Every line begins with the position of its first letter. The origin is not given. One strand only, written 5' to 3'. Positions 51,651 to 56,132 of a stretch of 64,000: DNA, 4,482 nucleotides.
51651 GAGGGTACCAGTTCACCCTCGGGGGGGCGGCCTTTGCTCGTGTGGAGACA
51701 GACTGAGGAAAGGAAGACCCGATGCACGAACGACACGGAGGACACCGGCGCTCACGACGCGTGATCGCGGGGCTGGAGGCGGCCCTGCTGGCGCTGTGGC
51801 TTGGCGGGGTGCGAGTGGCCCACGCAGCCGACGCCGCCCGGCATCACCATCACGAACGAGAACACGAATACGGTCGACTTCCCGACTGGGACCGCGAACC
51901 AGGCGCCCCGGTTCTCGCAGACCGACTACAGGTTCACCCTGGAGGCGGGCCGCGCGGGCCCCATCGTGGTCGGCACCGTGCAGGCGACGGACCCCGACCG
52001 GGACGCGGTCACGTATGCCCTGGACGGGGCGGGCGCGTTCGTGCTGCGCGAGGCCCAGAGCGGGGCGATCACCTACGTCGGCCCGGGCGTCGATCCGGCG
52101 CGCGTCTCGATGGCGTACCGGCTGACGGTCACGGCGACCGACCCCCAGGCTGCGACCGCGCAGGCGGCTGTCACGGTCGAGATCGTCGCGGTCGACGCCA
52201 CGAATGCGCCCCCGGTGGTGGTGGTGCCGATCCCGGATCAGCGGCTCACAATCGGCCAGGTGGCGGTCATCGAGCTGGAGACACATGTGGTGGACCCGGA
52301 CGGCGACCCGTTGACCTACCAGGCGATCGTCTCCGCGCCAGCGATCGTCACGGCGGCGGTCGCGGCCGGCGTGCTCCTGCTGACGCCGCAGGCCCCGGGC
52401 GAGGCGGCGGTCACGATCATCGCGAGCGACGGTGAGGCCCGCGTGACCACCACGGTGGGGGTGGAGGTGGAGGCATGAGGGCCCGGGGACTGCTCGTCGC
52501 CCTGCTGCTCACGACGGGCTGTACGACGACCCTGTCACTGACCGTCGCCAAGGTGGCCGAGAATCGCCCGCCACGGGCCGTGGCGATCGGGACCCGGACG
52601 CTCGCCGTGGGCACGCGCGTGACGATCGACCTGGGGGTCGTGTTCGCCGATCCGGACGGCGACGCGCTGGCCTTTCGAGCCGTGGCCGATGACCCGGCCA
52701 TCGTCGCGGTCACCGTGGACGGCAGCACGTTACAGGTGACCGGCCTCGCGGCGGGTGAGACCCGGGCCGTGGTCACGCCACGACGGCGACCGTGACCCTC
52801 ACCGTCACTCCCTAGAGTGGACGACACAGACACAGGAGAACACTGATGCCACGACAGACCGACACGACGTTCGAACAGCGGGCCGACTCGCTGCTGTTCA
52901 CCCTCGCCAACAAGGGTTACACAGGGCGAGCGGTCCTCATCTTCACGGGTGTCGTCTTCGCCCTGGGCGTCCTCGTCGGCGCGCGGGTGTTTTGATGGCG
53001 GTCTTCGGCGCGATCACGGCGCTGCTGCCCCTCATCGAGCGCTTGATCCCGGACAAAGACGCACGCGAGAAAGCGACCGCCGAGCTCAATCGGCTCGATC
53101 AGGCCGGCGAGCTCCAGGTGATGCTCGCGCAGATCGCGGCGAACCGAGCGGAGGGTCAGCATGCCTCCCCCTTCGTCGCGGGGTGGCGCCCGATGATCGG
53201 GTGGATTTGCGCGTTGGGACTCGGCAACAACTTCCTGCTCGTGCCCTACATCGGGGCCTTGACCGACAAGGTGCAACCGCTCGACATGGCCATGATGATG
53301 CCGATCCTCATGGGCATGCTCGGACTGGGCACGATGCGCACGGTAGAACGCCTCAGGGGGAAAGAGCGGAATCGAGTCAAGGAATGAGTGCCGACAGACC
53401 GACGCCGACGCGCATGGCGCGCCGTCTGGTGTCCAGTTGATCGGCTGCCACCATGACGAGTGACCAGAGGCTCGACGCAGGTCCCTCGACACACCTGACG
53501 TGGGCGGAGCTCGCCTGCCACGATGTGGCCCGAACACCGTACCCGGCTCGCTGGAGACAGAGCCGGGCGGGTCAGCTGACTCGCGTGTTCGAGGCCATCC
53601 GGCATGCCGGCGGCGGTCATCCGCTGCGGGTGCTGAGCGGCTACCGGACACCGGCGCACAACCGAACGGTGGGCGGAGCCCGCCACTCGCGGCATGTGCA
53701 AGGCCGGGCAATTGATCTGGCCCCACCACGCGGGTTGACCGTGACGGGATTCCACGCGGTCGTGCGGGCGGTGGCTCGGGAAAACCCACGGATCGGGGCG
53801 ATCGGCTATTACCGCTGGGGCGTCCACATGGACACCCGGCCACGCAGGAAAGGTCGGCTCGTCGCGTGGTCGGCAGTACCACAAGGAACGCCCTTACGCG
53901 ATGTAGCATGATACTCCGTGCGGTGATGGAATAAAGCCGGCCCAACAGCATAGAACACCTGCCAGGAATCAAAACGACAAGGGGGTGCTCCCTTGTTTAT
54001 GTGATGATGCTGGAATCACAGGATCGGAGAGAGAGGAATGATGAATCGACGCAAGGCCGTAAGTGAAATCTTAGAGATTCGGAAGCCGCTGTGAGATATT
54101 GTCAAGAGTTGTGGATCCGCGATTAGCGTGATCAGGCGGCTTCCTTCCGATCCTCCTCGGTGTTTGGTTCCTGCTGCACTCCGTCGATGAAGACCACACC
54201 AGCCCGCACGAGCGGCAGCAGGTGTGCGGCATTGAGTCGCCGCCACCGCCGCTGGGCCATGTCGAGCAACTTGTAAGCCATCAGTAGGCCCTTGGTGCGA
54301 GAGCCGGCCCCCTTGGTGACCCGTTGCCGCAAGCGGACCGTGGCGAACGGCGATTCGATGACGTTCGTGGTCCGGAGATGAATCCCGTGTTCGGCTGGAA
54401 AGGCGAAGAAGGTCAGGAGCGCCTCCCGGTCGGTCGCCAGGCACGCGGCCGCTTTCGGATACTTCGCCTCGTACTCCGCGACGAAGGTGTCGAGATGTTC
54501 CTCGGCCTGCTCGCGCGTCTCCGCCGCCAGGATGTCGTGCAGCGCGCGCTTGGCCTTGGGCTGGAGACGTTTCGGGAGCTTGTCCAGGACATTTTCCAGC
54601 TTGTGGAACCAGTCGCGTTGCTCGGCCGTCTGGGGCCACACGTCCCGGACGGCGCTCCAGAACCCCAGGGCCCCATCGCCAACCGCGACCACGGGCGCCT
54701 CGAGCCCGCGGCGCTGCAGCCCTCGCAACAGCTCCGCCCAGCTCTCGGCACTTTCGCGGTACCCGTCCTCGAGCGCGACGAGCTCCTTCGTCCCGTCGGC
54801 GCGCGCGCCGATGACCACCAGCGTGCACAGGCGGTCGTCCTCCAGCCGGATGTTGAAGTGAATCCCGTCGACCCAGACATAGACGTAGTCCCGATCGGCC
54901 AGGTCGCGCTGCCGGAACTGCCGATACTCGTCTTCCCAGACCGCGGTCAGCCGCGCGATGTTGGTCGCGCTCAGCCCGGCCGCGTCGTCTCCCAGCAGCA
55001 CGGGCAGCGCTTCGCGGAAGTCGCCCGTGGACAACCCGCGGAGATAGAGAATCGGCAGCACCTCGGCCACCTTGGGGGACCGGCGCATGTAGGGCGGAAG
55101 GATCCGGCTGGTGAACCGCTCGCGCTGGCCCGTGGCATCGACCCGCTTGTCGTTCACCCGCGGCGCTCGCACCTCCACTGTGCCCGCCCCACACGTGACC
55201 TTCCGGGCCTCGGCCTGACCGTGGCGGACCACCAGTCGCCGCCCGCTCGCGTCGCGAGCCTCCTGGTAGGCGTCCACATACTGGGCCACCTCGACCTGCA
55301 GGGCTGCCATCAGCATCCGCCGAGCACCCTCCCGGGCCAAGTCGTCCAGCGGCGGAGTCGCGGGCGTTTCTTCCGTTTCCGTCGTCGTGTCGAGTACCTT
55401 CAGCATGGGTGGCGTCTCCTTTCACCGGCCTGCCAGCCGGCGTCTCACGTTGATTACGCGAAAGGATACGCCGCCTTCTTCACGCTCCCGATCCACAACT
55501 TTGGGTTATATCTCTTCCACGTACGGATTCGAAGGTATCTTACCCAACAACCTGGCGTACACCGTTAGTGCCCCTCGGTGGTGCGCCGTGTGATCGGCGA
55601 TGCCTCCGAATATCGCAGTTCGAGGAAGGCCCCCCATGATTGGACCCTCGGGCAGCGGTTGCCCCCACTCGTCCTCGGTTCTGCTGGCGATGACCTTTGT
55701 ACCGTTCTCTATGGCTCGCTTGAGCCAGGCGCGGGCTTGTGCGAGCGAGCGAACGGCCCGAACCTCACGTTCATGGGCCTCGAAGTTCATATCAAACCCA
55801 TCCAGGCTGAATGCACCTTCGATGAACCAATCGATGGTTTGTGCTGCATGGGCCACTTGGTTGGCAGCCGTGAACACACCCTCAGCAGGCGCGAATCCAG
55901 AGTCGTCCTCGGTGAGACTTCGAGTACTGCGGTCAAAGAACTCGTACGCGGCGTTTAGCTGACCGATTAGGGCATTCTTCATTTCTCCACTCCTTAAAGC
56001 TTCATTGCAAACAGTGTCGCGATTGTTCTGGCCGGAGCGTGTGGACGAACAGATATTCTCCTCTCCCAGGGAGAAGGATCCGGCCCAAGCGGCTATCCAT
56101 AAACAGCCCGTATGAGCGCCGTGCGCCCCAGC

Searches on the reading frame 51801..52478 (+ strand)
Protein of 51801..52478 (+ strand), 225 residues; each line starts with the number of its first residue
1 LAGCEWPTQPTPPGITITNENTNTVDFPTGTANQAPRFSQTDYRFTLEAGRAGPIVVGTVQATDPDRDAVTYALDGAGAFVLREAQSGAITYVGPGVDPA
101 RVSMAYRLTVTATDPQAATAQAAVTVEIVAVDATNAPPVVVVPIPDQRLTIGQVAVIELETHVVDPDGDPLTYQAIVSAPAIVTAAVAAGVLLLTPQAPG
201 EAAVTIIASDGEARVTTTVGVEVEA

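Call 31: search_protein_families(library=pfam, proteins=[window:51801-52478:+], max_evalue=0.01)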
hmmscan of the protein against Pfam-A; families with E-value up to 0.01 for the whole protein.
window:51801-52478:+ (225 aa): 3 families
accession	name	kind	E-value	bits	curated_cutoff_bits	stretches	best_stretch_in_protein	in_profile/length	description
PF17963.7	Big_9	-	1.2e-12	49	23.6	2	33-126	1-88/89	Bacterial Ig domain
PF05345.18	He_PIG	-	2.1e-05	25.3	24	1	137-223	1-95/96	Putative Ig domain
PF00028.23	Cadherin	-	0.0021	18.8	28.8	0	56-128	14-92/93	Cadherin domain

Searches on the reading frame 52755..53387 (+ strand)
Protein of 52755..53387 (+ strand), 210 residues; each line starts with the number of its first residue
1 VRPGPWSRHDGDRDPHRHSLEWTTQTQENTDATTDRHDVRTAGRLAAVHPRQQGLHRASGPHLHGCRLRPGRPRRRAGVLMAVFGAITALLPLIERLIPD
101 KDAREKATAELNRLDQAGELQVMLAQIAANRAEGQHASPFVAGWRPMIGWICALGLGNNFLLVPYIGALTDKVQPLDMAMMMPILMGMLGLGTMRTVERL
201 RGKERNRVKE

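Call 32: search_protein_families(library=pfam, proteins=[window:52755-53387:+], max_evalue=0.01)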
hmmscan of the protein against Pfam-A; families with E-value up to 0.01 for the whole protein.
window:52755-53387:+ (210 aa): 1 family
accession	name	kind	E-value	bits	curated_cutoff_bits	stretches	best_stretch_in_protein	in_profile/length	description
PF11351.13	GTA_holin_3TM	-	1.3e-16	61.7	24.8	1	92-191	9-117/123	Holin of 3TMs, for gene-transfer release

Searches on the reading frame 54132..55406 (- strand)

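Call 16: search_protein_families(library=pfam, proteins=[window:54132-55406:-], max_evalue=0.001)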
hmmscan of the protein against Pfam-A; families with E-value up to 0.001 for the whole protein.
window:54132-55406:- (424 aa): 1 family
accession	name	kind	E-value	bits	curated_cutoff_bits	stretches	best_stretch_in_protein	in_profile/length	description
PF00872.24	Transposase_mut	-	5.9e-55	187.1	21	1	14-364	16-352/379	Transposase, Mutator family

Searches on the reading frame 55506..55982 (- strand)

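Call 32: search_protein_families(library=pfam, proteins=[window:55506-55982:-], max_evalue=0.01)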
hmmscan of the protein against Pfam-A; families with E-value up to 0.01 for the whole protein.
window:55506-55982:- (158 aa): 3 families
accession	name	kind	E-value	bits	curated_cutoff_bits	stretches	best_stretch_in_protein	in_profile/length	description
PF12867.12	DinB_2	-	5.9e-09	36.9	24.8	1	9-137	2-126/128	DinB superfamily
PF05163.17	DinB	-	5.7e-07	30.1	23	1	21-154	24-153/165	DinB family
PF04978.18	MST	-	0.00017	22.5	27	1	5-138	2-139/149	Mycothiol-S-transferase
